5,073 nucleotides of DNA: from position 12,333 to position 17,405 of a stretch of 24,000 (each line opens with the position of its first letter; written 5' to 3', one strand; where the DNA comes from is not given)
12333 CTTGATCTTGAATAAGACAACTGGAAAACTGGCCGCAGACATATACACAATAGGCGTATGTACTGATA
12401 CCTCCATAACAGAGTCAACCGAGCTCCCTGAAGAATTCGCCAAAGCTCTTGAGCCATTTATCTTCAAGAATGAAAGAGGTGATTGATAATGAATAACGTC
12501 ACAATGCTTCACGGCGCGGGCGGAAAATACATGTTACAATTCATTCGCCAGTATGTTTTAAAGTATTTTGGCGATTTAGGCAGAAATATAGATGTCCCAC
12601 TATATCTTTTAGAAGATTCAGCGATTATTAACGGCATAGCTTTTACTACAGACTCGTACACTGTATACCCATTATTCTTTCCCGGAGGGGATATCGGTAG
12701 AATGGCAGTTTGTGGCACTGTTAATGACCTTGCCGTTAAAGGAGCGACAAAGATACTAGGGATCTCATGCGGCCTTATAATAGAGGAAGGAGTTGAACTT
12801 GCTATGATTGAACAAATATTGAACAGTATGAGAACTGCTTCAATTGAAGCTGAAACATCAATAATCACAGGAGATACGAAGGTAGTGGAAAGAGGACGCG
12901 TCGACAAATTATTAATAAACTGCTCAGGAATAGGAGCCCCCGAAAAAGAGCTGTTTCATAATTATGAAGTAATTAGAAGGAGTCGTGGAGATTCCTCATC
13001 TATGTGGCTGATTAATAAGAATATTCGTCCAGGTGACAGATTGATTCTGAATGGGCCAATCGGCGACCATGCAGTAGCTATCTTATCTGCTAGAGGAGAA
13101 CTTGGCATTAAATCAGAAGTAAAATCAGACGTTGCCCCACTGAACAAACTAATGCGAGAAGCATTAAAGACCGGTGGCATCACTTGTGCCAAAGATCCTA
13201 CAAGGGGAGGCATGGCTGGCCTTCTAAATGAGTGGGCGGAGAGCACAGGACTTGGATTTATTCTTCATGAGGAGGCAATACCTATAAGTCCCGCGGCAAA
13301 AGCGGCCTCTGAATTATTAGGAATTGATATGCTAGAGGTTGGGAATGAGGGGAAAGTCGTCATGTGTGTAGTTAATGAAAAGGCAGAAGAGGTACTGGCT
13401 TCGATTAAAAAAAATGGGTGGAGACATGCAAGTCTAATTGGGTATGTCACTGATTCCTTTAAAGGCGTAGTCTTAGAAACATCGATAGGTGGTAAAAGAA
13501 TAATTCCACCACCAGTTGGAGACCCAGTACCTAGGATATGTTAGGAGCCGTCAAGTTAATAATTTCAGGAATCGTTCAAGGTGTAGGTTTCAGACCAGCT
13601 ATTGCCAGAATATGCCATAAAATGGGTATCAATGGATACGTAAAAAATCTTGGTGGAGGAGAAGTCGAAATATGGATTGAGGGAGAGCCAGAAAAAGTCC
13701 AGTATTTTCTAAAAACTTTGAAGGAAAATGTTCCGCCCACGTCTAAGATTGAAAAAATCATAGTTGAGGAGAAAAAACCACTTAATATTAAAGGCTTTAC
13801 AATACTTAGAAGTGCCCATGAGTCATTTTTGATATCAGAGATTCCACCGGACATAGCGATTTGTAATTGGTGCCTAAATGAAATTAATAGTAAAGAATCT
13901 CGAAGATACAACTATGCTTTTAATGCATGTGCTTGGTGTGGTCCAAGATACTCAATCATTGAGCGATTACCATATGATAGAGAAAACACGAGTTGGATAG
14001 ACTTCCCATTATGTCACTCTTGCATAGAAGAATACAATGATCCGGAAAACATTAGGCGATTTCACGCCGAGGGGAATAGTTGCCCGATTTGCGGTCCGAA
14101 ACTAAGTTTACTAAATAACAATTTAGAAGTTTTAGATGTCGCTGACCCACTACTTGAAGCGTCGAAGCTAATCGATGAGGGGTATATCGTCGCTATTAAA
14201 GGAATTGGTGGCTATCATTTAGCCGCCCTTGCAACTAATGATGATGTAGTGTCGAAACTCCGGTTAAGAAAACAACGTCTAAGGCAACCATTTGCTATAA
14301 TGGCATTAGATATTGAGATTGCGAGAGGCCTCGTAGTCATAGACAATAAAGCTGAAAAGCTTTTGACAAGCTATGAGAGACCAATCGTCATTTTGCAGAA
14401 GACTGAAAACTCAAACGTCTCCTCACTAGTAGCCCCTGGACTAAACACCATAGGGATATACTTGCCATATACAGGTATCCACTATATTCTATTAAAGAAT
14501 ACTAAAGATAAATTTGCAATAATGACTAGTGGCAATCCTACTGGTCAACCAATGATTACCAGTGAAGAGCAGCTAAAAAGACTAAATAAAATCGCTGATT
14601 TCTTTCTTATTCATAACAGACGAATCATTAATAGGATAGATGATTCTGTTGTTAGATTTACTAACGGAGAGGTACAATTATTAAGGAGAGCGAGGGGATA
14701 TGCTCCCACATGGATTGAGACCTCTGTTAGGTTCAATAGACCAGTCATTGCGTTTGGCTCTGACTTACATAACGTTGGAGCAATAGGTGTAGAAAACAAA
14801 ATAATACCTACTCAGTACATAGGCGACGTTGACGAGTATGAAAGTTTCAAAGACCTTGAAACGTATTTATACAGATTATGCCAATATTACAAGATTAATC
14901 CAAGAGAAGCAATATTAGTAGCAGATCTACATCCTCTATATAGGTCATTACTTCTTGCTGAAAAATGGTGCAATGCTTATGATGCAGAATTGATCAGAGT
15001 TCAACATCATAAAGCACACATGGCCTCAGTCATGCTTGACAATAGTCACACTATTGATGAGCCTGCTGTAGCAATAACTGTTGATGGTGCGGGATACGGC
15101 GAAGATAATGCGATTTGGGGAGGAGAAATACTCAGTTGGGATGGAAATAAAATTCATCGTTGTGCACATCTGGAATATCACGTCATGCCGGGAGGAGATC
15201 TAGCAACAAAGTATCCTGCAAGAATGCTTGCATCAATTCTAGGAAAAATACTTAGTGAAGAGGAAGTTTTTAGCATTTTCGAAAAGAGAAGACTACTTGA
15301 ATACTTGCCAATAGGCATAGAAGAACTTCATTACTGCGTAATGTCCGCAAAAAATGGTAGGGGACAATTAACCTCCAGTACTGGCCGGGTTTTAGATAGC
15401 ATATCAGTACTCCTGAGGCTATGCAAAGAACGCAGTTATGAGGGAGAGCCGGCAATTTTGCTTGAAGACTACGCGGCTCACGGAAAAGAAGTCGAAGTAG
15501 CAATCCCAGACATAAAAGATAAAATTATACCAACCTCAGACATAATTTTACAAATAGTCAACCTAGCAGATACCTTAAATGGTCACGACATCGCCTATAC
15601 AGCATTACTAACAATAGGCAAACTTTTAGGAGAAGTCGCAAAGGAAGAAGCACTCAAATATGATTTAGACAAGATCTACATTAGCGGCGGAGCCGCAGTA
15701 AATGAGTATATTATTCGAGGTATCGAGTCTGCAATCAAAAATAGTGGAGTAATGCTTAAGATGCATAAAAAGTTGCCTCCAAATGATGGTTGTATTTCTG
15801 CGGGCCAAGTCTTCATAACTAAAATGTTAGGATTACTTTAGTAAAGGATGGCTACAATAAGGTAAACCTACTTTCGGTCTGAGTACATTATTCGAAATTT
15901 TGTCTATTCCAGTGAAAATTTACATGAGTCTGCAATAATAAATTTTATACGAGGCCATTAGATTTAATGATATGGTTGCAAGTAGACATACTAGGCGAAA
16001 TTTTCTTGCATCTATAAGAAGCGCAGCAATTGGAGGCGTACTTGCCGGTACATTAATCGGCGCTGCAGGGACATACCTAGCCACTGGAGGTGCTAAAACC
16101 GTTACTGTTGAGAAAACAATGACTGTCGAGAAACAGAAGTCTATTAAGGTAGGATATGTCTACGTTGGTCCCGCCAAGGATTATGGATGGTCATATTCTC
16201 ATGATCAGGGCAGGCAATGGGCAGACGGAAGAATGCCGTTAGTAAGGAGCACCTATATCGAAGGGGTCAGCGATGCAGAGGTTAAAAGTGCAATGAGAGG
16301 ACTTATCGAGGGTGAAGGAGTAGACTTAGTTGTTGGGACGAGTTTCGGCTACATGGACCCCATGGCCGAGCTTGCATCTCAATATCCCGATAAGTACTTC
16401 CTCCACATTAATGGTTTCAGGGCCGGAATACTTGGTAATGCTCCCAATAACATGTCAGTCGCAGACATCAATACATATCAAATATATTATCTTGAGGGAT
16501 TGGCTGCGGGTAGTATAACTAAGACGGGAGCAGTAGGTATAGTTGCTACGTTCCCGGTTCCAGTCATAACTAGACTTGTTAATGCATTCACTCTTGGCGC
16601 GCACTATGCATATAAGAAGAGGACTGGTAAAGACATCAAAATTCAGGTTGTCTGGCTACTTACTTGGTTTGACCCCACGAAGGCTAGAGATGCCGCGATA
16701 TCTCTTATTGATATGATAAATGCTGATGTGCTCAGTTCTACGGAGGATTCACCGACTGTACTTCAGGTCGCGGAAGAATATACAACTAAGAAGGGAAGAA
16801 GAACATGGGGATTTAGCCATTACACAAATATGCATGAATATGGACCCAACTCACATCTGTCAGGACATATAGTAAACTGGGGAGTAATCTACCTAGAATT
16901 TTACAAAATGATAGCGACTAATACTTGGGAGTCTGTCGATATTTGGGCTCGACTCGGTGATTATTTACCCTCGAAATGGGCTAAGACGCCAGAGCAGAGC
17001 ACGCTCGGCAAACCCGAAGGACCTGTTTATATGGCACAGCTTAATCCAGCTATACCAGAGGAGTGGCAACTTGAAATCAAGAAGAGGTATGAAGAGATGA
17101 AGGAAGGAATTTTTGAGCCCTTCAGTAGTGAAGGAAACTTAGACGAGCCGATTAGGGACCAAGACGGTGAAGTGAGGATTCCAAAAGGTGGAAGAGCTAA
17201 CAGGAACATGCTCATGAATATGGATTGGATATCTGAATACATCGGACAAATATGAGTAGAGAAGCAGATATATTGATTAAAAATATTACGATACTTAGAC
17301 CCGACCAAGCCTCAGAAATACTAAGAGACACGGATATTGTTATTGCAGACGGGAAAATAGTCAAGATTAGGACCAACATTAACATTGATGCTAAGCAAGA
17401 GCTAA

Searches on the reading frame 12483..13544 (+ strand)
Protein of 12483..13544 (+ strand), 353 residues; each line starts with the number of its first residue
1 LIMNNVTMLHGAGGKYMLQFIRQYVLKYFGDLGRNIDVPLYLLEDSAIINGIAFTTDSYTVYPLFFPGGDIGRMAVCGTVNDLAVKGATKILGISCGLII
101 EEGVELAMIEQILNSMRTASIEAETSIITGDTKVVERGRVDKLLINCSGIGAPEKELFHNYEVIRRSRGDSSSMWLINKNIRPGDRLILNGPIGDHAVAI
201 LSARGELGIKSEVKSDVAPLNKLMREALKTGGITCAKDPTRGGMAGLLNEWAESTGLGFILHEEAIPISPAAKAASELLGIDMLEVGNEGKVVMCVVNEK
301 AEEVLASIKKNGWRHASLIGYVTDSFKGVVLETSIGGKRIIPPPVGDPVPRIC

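Call 4: search_protein_families(library=pfam, proteins=[window:12483-13544:+], max_evalue=0.01)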
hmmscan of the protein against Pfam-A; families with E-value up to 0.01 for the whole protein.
window:12483-13544:+ (353 aa): 2 families
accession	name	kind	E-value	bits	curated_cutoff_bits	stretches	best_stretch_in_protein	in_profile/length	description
PF02769.27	AIRS_C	-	6.5e-26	91.8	23.1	1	182-329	1-152/156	AIR synthase related protein, C-terminal domain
PF00586.29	AIRS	-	2.9e-17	63.5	24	1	44-151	2-110/112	AIR synthase related protein, N-terminal domain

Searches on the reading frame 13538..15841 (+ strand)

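Call 4: search_protein_families(library=pfam, proteins=[window:13538-15841:+], max_evalue=0.01)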
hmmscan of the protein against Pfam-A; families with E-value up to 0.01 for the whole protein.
window:13538-15841:+ (767 aa): 6 families
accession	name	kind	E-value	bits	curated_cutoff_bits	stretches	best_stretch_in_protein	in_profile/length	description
PF22521.2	HypF_C_2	-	8.6e-58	196.4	27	1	513-757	2-241/241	Carbamoyltransferase, Kae1-like Domain, second subdomain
PF01300.24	Sua5_yciO_yrdC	-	5.6e-40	137.1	25.1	1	211-385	2-178/178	Telomere recombination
PF07503.17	zf-HYPF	-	8.2e-28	96.4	23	2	158-191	1-33/34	HypF finger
PF17788.7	HypF_C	-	1.3e-23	84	23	1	400-501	3-99/99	HypF Kae1-like domain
PF00708.24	Acylphosphatase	-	1.7e-22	80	22.5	1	6-89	2-85/85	Acylphosphatase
PF00814.31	TsaD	-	4.1e-05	23.9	24.8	0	473-517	72-113/264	tRNA N6-adenosine threonylcarbamoyltransferase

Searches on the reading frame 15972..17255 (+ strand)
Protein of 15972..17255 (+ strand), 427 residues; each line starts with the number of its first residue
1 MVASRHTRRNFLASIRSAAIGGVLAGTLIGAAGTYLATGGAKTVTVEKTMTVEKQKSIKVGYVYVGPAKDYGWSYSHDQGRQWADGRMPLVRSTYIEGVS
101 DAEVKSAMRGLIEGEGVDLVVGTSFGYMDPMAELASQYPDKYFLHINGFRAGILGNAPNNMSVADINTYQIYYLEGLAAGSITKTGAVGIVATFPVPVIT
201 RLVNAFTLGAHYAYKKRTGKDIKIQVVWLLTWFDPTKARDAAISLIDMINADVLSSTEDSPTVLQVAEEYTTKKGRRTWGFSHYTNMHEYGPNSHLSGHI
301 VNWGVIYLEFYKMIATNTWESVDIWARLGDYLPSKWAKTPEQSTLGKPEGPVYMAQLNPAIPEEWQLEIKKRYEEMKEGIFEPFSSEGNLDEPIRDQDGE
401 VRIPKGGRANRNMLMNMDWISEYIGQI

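Call 4: search_protein_families(library=pfam, proteins=[window:15972-17255:+], max_evalue=0.01)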
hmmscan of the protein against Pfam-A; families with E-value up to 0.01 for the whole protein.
window:15972-17255:+ (427 aa): 2 families
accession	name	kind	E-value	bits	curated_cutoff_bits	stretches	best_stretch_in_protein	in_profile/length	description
PF02608.20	Bmp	-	1.1e-31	110.4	24.1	1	59-325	3-258/301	ABC transporter substrate-binding protein PnrA-like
PF13458.12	Peripla_BP_6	-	0.0011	19.1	31.7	0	202-294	21-112/343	Periplasmic binding protein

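Call 67: search_protein_families(library=ncbifam, proteins=[window:15972-17255:+], max_evalue=0.00001)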
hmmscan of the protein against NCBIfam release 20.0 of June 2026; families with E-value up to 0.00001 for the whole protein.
window:15972-17255:+ (427 aa): 0 families
